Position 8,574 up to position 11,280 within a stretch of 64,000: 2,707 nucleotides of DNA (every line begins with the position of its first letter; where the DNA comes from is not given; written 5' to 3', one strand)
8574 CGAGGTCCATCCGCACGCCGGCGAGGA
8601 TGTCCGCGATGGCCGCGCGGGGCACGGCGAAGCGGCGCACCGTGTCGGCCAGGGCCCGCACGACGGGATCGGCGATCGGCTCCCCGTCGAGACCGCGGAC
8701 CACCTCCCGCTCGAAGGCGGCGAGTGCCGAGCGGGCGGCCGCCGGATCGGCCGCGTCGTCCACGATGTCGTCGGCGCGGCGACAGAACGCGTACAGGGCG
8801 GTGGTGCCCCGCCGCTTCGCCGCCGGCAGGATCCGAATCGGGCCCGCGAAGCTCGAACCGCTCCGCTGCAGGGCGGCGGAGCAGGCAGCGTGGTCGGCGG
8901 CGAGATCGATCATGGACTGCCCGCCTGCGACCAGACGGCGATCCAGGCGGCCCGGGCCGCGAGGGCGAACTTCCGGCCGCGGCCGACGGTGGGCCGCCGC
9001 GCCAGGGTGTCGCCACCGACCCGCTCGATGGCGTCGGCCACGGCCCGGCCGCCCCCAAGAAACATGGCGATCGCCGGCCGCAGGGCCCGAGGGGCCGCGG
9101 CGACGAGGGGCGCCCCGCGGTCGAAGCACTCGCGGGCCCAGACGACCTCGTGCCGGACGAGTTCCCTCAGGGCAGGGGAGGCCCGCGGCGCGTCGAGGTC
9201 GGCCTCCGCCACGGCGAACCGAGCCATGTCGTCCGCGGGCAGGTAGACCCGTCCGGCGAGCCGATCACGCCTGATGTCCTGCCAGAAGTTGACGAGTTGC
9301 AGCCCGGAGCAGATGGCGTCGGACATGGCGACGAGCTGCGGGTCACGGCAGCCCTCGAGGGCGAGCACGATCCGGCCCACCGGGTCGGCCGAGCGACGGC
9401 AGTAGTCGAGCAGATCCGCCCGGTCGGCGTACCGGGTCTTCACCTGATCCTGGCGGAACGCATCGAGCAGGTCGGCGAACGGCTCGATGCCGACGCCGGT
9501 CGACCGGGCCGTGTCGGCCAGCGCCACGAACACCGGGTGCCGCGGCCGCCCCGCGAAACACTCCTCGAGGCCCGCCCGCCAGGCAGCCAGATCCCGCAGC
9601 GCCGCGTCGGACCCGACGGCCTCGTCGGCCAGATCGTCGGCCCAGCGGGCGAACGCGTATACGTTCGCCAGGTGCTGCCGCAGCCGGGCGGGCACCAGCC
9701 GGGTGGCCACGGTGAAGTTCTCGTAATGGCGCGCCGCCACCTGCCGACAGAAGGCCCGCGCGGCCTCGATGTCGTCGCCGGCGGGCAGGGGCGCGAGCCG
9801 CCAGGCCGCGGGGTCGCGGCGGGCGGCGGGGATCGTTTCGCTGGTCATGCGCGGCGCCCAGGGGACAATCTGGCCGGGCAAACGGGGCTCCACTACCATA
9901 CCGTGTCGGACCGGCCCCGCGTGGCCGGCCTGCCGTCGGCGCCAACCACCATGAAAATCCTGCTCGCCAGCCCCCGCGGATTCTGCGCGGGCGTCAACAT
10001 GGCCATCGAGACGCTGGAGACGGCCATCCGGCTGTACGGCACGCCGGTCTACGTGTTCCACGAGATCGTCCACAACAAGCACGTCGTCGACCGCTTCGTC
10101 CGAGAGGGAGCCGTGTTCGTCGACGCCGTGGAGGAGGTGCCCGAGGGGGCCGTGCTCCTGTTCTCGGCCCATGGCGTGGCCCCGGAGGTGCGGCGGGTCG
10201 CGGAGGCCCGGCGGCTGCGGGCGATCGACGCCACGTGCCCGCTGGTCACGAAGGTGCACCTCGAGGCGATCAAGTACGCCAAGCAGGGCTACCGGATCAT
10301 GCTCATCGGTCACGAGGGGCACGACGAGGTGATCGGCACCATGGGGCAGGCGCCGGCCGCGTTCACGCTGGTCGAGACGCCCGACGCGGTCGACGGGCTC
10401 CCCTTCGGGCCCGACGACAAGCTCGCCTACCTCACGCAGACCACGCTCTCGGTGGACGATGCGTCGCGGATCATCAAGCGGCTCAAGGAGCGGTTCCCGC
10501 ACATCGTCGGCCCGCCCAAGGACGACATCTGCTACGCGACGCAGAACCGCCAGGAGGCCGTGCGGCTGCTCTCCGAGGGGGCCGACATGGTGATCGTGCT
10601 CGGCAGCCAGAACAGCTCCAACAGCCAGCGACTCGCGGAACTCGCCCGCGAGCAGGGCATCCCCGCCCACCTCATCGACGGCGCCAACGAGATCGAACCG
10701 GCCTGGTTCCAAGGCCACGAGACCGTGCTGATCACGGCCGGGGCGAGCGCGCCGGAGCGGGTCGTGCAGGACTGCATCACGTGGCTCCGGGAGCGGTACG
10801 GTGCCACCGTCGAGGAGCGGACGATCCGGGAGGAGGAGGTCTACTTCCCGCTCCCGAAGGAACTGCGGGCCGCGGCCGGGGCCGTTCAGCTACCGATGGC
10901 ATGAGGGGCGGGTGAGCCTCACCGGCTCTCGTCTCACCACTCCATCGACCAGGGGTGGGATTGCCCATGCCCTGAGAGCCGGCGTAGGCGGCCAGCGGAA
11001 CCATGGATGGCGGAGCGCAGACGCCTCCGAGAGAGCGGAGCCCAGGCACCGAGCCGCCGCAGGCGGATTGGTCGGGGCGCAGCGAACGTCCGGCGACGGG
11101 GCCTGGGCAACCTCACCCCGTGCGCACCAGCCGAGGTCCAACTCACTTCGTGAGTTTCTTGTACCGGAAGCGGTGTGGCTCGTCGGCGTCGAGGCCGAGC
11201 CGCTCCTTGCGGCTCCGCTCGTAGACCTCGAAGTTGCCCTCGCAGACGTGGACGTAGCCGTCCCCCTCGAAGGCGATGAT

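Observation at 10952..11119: Intergenic repeat family of about 130-170 bp with perfect terminal inverted repeats (three clear copies in 64 kb)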

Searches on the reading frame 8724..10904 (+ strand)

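Call 38: search_protein_families(library=pfam, proteins=[window:8724-10904:+])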
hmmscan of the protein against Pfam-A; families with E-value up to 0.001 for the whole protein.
window:8724-10904:+ (726 aa): 1 family
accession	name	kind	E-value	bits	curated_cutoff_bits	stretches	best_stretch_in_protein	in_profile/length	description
PF02401.23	LYTB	-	1.4e-91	306.9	24.5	1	412-688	1-266/267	LytB protein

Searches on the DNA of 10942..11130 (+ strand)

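Call 31: build_rna_model(alignment_id=A2, structure=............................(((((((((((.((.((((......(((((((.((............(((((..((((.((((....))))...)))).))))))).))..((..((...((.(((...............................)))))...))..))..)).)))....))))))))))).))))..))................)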
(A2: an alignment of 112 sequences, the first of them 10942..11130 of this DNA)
Model R1 built from alignment A2 (112 sequences, 227 columns); structure: as given.
model positions 160; base pairs 48; branch points 1; effective number of sequences 1.83; information 0.59 bits per position. Calibrated on 0.2 Mb of random sequence (short: E-values are rough).
structure used (alignment columns):
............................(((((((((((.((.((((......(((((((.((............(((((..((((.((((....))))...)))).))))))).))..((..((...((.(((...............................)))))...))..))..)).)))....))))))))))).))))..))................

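Call 32: search_with_rna_model(model_id=R1, source=window, max_evalue=10, filters=off, show_alignments=3)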
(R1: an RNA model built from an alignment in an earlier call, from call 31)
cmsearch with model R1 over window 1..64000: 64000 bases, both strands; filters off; matches with E-value up to 10: 134.
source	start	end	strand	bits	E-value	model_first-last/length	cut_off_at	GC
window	38070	38229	+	148.5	6e-33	1-160/160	no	0.68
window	27270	27427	-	125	1.7e-27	1-160/160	no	0.73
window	10942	11127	+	105.6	5.7e-23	1-160/160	no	0.73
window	38072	38231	-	19.9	0.0049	1-160/160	no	0.69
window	46304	46366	-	15.1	0.062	1-160/160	no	0.79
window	19679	19743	+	14.9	0.069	1-160/160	no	0.82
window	48189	48250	+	14.9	0.07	1-160/160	no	0.73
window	48191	48252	-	12.5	0.25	1-160/160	no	0.73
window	24309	24401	-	12.4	0.26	1-160/160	no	0.76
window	51901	51931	+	12.3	0.29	90-120/160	no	0.84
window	47474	47548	-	12.3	0.29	1-160/160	no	0.75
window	19681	19745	-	12.2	0.29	1-160/160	no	0.8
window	58896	58966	+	12.1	0.31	39-125/160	no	0.75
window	36101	36169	-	11.4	0.46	1-160/160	no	0.68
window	14407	14499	+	11.1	0.52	1-160/160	no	0.73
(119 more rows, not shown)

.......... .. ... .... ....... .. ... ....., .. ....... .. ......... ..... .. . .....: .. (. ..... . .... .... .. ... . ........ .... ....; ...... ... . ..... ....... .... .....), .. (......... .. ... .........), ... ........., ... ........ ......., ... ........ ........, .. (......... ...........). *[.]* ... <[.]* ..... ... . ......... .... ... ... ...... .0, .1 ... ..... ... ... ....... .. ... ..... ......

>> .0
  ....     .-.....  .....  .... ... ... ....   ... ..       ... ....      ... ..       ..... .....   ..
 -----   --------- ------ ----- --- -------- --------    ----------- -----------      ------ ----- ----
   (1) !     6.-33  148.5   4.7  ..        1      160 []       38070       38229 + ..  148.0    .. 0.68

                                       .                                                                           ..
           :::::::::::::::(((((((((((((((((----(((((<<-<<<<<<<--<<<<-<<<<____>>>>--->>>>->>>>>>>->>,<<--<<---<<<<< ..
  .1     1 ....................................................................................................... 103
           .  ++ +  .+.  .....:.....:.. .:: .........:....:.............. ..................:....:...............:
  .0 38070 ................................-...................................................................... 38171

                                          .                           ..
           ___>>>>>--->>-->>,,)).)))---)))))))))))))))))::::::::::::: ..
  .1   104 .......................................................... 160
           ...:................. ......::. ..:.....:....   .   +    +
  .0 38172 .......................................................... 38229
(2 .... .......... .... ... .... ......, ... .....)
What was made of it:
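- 10952..11119 (+): Copy A. A full element of 168 nt, made longer by a 27-nt hairpin extension of arm P4. It starts 47 nt after the ispH/LytB stop (10904) and ends 23 nt before the stop of the convergent ABC-F gene (11143). CM R1 scores it at 105.6 bits, E 5.7e-23 (call 32).
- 11047..11073 (+): Expansion segment in the tip of P4 of copy A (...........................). It is itself a hairpin. It appears as a 27-nt insertion relative to the model (call 32).
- Checked: The next hit is the reverse strand of C at 19.9 bits, and everything else is at or below 15 bits (call 32). 14407-14499 scores 11 bits (E 0.5), and 56085-56180 gives nothing (call 32).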

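Call 33: search_with_rna_model(model_id=R1, sources=[L001, L002, L003, L004, L005, L006, L007, L008, L009, L010, L011, L012, L013, L014, L015, L016, L017, L018, L019, L020, L021, L022, L023, L024, L025, L026, L027, L028, L029, L030, L031, L032, L033, L034, L035, L036, L037, L038, L039, L040, L041, L042, L043, L044, L045, L046, L047, L048, L049, L050, L051, L052, L053, L054, L055, L056, L057, L058, L059, L060, L061, L062, L063, L064, L065, L066, L067, L068, L069, L070, L071, L072, L073, L074, L075, L076, L077, L078, L079, L080, L081, L082, L083, L084, L085, L086, L087, L088, L089, L090, L091, L092, L093, L094, L095, L096, L097, L098, L099, L100], max_evalue=0.001)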
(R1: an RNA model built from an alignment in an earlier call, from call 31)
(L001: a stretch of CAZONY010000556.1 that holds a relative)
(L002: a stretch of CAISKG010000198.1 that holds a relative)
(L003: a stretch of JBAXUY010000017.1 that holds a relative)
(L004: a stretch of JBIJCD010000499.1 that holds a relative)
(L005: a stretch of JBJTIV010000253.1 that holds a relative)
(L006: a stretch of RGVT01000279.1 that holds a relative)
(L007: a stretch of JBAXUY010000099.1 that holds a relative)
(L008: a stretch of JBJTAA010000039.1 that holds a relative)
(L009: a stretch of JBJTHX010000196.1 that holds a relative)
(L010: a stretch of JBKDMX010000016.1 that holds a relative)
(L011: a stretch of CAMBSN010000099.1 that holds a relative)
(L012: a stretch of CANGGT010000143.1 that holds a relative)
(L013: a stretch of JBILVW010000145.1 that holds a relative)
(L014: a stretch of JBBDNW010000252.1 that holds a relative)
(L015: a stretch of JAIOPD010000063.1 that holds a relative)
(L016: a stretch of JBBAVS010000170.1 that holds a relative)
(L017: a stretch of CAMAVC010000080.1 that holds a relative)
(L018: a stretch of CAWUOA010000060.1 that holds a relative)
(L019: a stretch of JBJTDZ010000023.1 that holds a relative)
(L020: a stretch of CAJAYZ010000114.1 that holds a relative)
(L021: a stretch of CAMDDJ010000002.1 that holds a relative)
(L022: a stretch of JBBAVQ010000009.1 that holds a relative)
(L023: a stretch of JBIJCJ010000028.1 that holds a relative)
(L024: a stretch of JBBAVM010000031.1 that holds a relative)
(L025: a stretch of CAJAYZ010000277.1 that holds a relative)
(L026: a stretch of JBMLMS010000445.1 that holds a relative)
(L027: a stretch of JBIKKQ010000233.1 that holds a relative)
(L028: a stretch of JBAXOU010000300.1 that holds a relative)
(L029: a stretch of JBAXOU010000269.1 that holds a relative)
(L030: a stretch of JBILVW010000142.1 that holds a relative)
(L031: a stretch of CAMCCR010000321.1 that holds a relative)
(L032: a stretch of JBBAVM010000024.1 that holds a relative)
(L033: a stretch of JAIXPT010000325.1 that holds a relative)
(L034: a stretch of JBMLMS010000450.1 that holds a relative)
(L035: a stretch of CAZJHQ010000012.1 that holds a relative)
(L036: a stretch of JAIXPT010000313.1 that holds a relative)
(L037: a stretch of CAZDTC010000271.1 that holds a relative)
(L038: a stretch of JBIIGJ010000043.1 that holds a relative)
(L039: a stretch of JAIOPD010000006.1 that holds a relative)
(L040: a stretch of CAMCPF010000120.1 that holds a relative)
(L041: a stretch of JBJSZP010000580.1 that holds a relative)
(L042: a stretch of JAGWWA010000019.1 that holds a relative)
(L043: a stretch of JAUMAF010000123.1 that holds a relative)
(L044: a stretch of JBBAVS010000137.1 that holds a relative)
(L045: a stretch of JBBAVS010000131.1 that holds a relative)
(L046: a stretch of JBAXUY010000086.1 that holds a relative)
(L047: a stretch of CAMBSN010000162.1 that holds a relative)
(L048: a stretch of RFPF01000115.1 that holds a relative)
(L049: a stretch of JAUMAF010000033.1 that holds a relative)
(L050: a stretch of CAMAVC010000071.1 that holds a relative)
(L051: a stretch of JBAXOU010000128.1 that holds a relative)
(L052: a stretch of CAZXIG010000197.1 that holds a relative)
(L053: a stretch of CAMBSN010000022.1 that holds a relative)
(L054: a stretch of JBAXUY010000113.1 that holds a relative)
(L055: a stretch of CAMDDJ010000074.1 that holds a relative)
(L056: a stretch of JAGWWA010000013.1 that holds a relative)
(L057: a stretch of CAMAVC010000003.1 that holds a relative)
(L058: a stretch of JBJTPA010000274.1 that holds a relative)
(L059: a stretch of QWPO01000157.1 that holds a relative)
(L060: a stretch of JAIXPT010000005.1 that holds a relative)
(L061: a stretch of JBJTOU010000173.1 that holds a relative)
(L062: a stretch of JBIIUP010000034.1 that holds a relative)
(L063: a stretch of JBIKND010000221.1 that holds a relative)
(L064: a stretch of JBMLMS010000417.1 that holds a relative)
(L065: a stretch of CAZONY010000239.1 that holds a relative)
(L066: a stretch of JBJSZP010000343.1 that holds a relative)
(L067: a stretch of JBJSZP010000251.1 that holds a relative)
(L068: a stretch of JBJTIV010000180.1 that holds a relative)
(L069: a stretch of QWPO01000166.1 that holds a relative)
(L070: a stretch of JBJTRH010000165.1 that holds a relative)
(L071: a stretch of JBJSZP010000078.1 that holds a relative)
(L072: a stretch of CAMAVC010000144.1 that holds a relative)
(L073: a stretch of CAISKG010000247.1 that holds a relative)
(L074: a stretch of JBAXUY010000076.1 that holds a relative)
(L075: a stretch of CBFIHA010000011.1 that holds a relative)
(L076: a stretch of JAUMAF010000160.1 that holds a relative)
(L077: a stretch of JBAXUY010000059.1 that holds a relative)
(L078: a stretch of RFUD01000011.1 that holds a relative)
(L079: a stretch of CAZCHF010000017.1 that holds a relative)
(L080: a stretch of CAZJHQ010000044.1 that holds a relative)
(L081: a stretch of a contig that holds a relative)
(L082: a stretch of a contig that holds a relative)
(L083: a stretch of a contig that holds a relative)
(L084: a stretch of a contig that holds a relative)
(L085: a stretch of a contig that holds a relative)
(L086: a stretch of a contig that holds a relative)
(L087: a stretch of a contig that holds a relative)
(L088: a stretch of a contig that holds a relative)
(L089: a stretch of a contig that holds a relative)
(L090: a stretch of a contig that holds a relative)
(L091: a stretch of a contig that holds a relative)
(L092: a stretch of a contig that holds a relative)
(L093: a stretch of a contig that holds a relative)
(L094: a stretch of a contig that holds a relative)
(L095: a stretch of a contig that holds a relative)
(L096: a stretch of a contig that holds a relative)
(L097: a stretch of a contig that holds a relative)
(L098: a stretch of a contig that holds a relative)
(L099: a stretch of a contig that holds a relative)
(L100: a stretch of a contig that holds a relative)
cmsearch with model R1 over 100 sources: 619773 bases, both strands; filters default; matches with E-value up to 0.001: 132.
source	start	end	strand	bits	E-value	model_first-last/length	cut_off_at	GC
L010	131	290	+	164.4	1.1e-35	1-160/160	no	0.65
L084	5899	6057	-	161.2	6.5e-35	1-160/160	no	0.67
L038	5785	5944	+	159.6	1.5e-34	1-160/160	no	0.69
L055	714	873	+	157.9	3.8e-34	1-160/160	no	0.71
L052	1529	1688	-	156.7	7.2e-34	1-160/160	no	0.71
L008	267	426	+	156.4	8.4e-34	1-160/160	no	0.72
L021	191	350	+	155.7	1.2e-33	1-160/160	no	0.68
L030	3753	3912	+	155.5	1.4e-33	1-160/160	no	0.71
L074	1816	1974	+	154.7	2.1e-33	1-160/160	no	0.7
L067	1631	1790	-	152.3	7.5e-33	1-160/160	no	0.68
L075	2986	3145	+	151.9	9.1e-33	1-160/160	no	0.66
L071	959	1118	-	149.7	2.9e-32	1-160/160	no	0.73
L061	4652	4811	+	148.8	4.8e-32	1-160/160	no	0.69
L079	92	250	+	148.3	6.3e-32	1-160/160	no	0.65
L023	3145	3303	+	147.9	8e-32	1-160/160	no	0.71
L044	1002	1161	-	147.6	9.2e-32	1-160/160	no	0.72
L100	132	291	-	146.9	1.4e-31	1-160/160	no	0.73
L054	3604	3764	+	146.8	1.4e-31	1-160/160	no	0.69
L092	4858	5017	+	146.7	1.5e-31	1-160/160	no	0.74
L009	3786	3946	+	146.3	1.8e-31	1-160/160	no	0.72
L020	5355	5515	+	146.2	2e-31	1-160/160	no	0.71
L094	4229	4390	+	145.4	3e-31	1-160/160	no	0.7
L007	2019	2178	-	145.3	3.1e-31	1-160/160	no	0.69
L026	5092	5251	-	145.1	3.6e-31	1-160/160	no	0.69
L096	2185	2345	+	144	6.3e-31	1-160/160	no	0.71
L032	266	425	+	143.8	7.2e-31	1-160/160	no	0.69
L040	7066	7225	-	143.7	7.3e-31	1-160/160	no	0.72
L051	1678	1836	-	143.7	7.5e-31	1-160/160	no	0.7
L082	2504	2665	-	143.2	9.8e-31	1-160/160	no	0.69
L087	703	860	+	143.1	1e-30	1-160/160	no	0.68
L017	539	698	+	142.3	1.6e-30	1-160/160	no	0.68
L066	2071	2230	+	142.2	1.6e-30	1-160/160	no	0.71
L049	2402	2561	-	142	1.9e-30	1-160/160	no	0.71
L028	1781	1940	-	141.9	2e-30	1-160/160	no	0.71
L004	2597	2744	+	141.8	2.1e-30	1-150/160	3'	0.7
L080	976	1136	+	140.9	3.3e-30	1-160/160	no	0.68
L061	2816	2975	+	140.7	3.6e-30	1-160/160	no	0.71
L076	894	1053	+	139.9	5.6e-30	1-160/160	no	0.73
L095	5355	5512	-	139.9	5.8e-30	1-160/160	no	0.68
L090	6605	6764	+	139.5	7.2e-30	1-160/160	no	0.74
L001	206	365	-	139.3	8e-30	1-160/160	no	0.76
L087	1000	1157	+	139.2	8.1e-30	1-160/160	no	0.67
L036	5925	6083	-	138.8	1e-29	1-160/160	no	0.71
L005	257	416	-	138.5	1.2e-29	1-160/160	no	0.71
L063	8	167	-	138.1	1.5e-29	1-160/160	no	0.69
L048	1774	1933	-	138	1.6e-29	1-160/160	no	0.7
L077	5789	5948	+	138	1.6e-29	1-160/160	no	0.72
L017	375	533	-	137.8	1.7e-29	1-160/160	no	0.72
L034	3584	3743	-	137.8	1.8e-29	1-160/160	no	0.74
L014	2049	2207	-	137.7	1.8e-29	1-160/160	no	0.75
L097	1162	1321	+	137.6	1.9e-29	1-160/160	no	0.68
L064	37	196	+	137.4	2.1e-29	1-160/160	no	0.7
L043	3432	3592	-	137.1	2.5e-29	1-160/160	no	0.71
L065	456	615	+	136.8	3e-29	1-160/160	no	0.72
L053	7678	7838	-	136.6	3.4e-29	1-160/160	no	0.71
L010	3435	3596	-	136.4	3.6e-29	1-160/160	no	0.71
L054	3445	3603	-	136.1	4.4e-29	1-160/160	no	0.67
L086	4863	5021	-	135.9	4.7e-29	1-160/160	no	0.76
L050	4238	4397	+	135.8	5.2e-29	1-160/160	no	0.7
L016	6560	6720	-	135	8.1e-29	1-160/160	no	0.73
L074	4444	4603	-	133.7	1.6e-28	1-160/160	no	0.69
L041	779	938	-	133.6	1.7e-28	1-160/160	no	0.7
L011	106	264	+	133.1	2.2e-28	1-160/160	no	0.7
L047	62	221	+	132.9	2.4e-28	1-160/160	no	0.73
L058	3400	3560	-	131.8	4.3e-28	1-160/160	no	0.73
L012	1881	2038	+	131.7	4.5e-28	1-160/160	no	0.73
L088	1805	1963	-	131.2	6e-28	1-160/160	no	0.69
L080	5339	5498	-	131.1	6.4e-28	1-160/160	no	0.69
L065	252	413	-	130.8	7.6e-28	1-160/160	no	0.65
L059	4466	4624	+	129.1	1.9e-27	1-160/160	no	0.73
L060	3482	3641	-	128.9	2e-27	1-160/160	no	0.66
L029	3883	4040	-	128.8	2.2e-27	1-160/160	no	0.71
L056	4089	4246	-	128.7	2.4e-27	1-160/160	no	0.72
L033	2615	2759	-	128.6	2.4e-27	16-160/160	5'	0.67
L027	1242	1400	+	128.5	2.6e-27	1-160/160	no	0.74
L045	83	242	+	128.1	3.1e-27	1-160/160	no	0.77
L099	150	307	+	128.1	3.2e-27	1-160/160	no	0.7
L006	1158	1316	+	128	3.4e-27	1-160/160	no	0.72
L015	6071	6229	-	127.7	4e-27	1-160/160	no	0.7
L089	2737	2894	-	127.6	4.1e-27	1-160/160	no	0.7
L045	2290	2450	-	127.3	4.8e-27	1-160/160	no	0.73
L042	1465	1622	+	127.3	4.9e-27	1-160/160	no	0.66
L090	2174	2333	+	127.1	5.3e-27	1-160/160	no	0.74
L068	4343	4502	+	126.7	6.6e-27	1-160/160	no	0.74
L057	4924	5083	+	126.7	6.9e-27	1-160/160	no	0.69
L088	1964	2123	+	125.9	1e-26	1-160/160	no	0.72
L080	811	969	-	125.9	1e-26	1-160/160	no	0.7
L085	4491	4647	-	125.9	1.1e-26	1-160/160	no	0.69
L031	1797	1957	-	125.7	1.1e-26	1-160/160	no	0.76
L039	513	670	-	125.2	1.5e-26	1-160/160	no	0.71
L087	1297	1455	+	124.9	1.7e-26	1-160/160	no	0.69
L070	2695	2856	+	124.6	2e-26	1-160/160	no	0.7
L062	3957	4117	-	124.4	2.3e-26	1-160/160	no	0.75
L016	152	309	-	119.4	3.4e-25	1-160/160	no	0.72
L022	5694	5851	-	119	4.1e-25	1-160/160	no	0.73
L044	1177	1336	+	118.8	4.7e-25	1-160/160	no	0.73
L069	3441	3598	+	118.5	5.3e-25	1-160/160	no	0.7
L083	3487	3618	-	118.1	6.7e-25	16-148/160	no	0.76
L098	2142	2301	+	115.5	2.7e-24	1-160/160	no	0.74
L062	4118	4277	+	115.2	3.1e-24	1-160/160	no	0.74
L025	3435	3595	+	114.7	4.2e-24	1-160/160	no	0.73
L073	4680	4837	+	114.7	4.3e-24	1-160/160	no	0.75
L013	6870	6988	-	113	1e-23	42-160/160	5'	0.66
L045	6047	6204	+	111.9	1.8e-23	1-160/160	no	0.75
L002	2285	2446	+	110.3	4.5e-23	1-160/160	no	0.75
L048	1934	2094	+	108.9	9.3e-23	1-160/160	no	0.68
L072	1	125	-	107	2.6e-22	1-125/160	3'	0.68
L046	1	123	+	106.9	2.8e-22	39-160/160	5'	0.68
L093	1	132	+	104.5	1e-21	29-160/160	5'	0.68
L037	1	118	+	104.4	1.1e-21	43-160/160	5'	0.67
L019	5030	5159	-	102.4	3e-21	16-147/160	no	0.78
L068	466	623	+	101.1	5.9e-21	1-160/160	no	0.72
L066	1906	2065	-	97.9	3.3e-20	1-160/160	no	0.71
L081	1085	1207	-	97.4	4.4e-20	40-160/160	5'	0.72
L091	22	177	+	92.9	4.9e-19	1-160/160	no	0.72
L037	3777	3894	-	91.9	8.5e-19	43-160/160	5'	0.71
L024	1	111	+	87.8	7.7e-18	51-160/160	5'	0.73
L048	3597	3743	-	87.2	1e-17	1-160/160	no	0.7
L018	1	91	+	84.2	5.2e-17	37-127/160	no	0.7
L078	7214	7330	-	83.1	9.5e-17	43-160/160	5'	0.65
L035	845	1016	-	65.2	1.4e-12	1-160/160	no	0.73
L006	1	99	+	62.5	5.8e-12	60-160/160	5'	0.76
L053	7916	8000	+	60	2.2e-11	1-86/160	3'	0.68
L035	843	1014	+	59.5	2.8e-11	1-160/160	no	0.73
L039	1002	1154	-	51.2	2.4e-09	1-160/160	no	0.68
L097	6173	6276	-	46.2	3.6e-08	24-139/160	no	0.72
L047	4731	4811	+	41.5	4.4e-07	1-82/160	3'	0.72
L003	5453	5646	-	35.1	1.4e-05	1-160/160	no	0.73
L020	1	57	+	33.2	3.7e-05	104-160/160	5'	0.75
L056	4087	4244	+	28.5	0.00046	1-160/160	no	0.71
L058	7043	7124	+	28.5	0.00048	37-130/160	no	0.76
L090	6607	6766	-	28.4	0.0005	1-160/160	no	0.74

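Call 34: search_with_rna_model(model_id=R1, sources=[L101, L102, L103, L104, L105, L106, L107, L108, L109, L110, L111, L112, L113, L114, L115, L116, L117, L118, L119, L120], max_evalue=0.001)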
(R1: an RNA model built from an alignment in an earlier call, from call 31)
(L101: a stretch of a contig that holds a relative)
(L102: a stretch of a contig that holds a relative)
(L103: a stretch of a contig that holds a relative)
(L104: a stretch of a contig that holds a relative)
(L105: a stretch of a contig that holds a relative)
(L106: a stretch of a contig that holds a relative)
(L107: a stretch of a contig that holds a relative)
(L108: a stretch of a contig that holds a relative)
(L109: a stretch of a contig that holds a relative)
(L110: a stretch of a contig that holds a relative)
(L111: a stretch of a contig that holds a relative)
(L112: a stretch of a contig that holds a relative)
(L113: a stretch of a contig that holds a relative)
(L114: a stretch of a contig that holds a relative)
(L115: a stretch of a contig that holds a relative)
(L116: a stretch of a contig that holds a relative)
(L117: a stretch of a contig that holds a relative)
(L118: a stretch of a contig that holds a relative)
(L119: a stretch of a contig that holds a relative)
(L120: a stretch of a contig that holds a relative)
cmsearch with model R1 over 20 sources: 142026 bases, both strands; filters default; matches with E-value up to 0.001: 32.
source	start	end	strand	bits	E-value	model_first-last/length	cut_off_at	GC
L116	1855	2013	+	154.9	4.2e-34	1-160/160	no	0.71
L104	5528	5687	-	152.8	1.3e-33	1-160/160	no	0.74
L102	60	220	+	148.7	1.2e-32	1-160/160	no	0.7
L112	192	352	+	145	8.7e-32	1-160/160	no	0.71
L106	5299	5457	+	144.9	9e-32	1-160/160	no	0.67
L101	5020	5178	-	143.6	1.8e-31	1-160/160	no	0.65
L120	1284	1443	-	143.6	1.8e-31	1-160/160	no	0.73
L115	1030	1189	+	141.9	4.5e-31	1-160/160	no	0.7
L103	1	148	+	140.6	9.1e-31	13-160/160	5'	0.7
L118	6244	6403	+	139.2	1.9e-30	1-160/160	no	0.72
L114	5558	5717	-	137.2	5.6e-30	1-160/160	no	0.69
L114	5717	5877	+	135.2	1.6e-29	1-160/160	no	0.71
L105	3521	3679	+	131.8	1e-28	1-160/160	no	0.74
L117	6476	6633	+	128.9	4.7e-28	1-160/160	no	0.73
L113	4434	4593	-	127.9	8.1e-28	1-160/160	no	0.71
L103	5004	5162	+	126.3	1.9e-27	1-160/160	no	0.7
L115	7879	8000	-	124.2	5.7e-27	39-160/160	5'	0.64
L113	4596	4755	+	122.2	1.7e-26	1-160/160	no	0.69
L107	32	189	+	121.1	3.1e-26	1-160/160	no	0.73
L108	357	544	-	120.8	3.6e-26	1-160/160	no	0.71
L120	5638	5798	-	119.1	8.9e-26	1-160/160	no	0.75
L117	6313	6474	-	118.3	1.4e-25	1-160/160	no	0.7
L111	2868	3028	+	113.2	2.1e-24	1-160/160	no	0.78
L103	7645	7804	+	112.4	3.3e-24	1-160/160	no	0.7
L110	2790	2948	-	105.2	1.5e-22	1-160/160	no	0.73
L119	6709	6826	-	105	1.7e-22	23-140/160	no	0.75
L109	1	108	+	85.6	5.6e-18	53-160/160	5'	0.71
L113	7186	7320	-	56.8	2.7e-11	53-160/160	5'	0.73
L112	6816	6891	+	48.9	1.9e-09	1-76/160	3'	0.71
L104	273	410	+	32.7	1.1e-05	28-135/160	no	0.69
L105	3523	3681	-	28.5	0.00011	1-160/160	no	0.73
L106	1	111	-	26.6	0.00029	1-77/160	3'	0.68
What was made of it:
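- There are 164 CM hits in 0.76 Mb, about 21 of them cut by contig ends (calls 33, 34).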
